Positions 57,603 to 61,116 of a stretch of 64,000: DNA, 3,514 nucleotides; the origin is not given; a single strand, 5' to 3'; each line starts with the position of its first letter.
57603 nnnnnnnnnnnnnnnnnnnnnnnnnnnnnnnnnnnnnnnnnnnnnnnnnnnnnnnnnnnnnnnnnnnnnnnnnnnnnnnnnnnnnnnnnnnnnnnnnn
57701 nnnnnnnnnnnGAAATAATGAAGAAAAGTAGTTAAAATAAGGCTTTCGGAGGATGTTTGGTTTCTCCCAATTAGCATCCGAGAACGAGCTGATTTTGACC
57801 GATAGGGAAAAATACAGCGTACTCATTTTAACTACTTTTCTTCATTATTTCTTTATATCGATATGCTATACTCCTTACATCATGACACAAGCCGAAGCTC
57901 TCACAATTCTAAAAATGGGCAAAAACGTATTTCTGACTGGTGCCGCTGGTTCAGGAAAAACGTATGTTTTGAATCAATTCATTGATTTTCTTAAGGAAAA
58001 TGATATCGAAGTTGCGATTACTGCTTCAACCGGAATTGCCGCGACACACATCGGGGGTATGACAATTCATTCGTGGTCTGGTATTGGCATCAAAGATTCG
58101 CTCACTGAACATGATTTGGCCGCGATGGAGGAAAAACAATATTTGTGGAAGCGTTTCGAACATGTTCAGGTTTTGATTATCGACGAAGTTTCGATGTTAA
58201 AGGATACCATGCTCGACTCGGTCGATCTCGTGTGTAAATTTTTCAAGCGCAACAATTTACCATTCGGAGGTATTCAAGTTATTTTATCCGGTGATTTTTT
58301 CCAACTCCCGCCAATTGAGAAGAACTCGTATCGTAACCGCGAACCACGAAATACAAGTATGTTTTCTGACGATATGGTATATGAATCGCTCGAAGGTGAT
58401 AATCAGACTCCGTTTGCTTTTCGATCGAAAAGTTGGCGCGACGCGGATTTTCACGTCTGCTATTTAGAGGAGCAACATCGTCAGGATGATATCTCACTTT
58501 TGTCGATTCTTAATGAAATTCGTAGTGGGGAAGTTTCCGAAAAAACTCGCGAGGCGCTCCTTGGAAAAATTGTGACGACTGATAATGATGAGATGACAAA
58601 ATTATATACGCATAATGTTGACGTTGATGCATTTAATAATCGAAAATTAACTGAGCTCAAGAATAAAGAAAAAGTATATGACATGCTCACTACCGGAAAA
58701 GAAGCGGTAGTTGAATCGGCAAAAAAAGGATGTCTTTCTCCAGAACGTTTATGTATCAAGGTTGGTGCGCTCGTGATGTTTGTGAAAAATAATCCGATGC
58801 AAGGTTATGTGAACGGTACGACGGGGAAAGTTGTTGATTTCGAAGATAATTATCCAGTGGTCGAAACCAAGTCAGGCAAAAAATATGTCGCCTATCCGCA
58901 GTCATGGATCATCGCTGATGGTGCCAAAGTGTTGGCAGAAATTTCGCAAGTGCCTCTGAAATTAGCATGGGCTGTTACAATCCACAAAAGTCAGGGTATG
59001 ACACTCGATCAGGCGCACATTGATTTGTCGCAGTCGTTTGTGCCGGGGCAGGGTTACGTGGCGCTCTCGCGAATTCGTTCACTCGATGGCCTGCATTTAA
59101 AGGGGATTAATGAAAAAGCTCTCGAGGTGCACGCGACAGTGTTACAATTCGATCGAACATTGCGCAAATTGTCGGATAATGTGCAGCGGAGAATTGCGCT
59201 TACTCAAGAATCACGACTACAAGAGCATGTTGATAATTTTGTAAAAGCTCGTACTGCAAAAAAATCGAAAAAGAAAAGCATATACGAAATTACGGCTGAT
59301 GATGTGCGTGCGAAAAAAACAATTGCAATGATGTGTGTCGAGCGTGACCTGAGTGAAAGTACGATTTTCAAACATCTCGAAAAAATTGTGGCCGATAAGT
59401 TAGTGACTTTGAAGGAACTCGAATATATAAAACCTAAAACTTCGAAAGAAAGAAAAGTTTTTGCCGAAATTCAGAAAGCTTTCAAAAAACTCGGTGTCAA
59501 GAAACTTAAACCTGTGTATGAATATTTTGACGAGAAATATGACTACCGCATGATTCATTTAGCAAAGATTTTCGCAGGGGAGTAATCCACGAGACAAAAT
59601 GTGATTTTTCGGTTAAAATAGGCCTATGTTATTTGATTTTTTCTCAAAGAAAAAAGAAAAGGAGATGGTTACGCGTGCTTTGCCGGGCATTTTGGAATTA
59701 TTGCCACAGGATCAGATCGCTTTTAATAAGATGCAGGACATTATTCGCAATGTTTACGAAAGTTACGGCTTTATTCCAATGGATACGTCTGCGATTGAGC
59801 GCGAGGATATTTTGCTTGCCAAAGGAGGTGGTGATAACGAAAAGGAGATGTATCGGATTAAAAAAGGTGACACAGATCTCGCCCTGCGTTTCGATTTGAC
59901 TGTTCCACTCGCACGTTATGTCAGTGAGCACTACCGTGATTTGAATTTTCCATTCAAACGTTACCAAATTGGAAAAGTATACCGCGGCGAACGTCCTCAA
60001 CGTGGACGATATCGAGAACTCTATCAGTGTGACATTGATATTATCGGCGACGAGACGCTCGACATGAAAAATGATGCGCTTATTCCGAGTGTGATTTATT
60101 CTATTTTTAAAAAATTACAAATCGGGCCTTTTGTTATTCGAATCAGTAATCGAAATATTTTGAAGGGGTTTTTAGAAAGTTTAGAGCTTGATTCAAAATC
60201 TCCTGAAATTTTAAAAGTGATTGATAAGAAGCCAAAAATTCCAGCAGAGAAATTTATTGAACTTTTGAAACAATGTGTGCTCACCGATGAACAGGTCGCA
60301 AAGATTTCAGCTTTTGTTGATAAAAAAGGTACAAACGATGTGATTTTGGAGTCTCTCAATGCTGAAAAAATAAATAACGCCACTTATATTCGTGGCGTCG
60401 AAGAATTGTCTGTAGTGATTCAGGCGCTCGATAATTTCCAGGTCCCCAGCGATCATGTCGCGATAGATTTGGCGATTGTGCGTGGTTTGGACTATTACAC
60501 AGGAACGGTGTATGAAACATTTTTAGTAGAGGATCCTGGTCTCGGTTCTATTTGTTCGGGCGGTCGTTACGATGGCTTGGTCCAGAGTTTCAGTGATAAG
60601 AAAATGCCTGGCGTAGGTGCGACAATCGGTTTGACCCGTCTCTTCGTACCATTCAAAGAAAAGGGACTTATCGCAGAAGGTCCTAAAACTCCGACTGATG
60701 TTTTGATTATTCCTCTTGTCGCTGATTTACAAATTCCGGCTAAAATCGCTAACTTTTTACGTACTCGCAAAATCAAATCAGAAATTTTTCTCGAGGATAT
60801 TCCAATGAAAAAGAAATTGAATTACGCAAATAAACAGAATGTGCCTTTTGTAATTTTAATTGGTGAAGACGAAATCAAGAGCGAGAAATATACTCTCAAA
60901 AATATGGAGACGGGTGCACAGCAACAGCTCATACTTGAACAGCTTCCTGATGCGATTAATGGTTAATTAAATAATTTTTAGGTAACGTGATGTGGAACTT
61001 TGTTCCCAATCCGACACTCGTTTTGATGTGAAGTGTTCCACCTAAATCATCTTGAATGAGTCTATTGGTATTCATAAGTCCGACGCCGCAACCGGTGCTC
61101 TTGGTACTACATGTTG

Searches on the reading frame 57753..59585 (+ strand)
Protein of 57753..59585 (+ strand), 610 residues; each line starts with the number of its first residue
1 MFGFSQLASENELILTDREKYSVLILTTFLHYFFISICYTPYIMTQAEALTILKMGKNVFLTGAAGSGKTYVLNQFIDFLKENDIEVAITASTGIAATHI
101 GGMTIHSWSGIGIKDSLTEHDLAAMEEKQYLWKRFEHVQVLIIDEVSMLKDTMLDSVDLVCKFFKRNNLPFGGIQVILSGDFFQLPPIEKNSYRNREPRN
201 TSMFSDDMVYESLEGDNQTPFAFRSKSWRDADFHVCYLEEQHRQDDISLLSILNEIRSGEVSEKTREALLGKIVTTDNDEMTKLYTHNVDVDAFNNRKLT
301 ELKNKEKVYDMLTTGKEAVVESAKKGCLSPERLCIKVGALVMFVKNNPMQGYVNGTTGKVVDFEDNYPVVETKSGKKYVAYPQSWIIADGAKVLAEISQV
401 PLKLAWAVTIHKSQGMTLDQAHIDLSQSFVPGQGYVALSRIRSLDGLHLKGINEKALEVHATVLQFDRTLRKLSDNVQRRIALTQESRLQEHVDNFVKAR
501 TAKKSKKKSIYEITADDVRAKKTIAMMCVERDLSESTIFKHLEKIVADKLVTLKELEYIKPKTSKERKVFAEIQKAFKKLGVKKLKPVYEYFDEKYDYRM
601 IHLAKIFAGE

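Call 98: search_protein_families(library=pfam, proteins=[window:57753-59585:+], max_evalue=0.00001)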
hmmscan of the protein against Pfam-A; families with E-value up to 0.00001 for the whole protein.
window:57753-59585:+ (610 aa): 6 families
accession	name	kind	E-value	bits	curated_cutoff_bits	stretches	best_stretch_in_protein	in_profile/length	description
PF05970.20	PIF1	-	6.1e-36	124.5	25.9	1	51-197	17-164/223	PIF1-like helicase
PF13604.12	AAA_30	-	3.1e-14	53.6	27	1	46-190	6-133/191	AAA domain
PF13245.12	AAA_19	-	1.1e-13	51.9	25.1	1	46-188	1-132/134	AAA domain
PF14493.12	HTH_40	-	3.8e-13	50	27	1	511-604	2-88/89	Helix-turn-helix domain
PF13401.12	AAA_22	-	3.3e-07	31.1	27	1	58-180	7-122/130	AAA domain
PF21530.3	Pif1_2B_dom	-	2e-06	27.8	23.9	1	322-363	5-47/47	DNA helicase Pif1, 2B domain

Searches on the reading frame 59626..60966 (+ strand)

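Call 98: search_protein_families(library=pfam, proteins=[window:59626-60966:+], max_evalue=0.00001)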
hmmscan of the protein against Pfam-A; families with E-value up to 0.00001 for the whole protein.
window:59626-60966:+ (446 aa): 3 families
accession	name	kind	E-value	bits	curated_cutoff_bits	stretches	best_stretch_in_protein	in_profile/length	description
PF13393.11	tRNA-synt_His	-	2.8e-37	129.1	25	1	21-339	1-308/308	Histidyl-tRNA synthetase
PF03129.25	HGTP_anticodon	-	5.7e-14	52.5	21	1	358-444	1-91/94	Anticodon binding domain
PF00587.30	tRNA-synt_2b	-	1.1e-07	32.5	29.3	1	81-205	7-110/179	tRNA synthetase class II core domain (G, H, P, S and T)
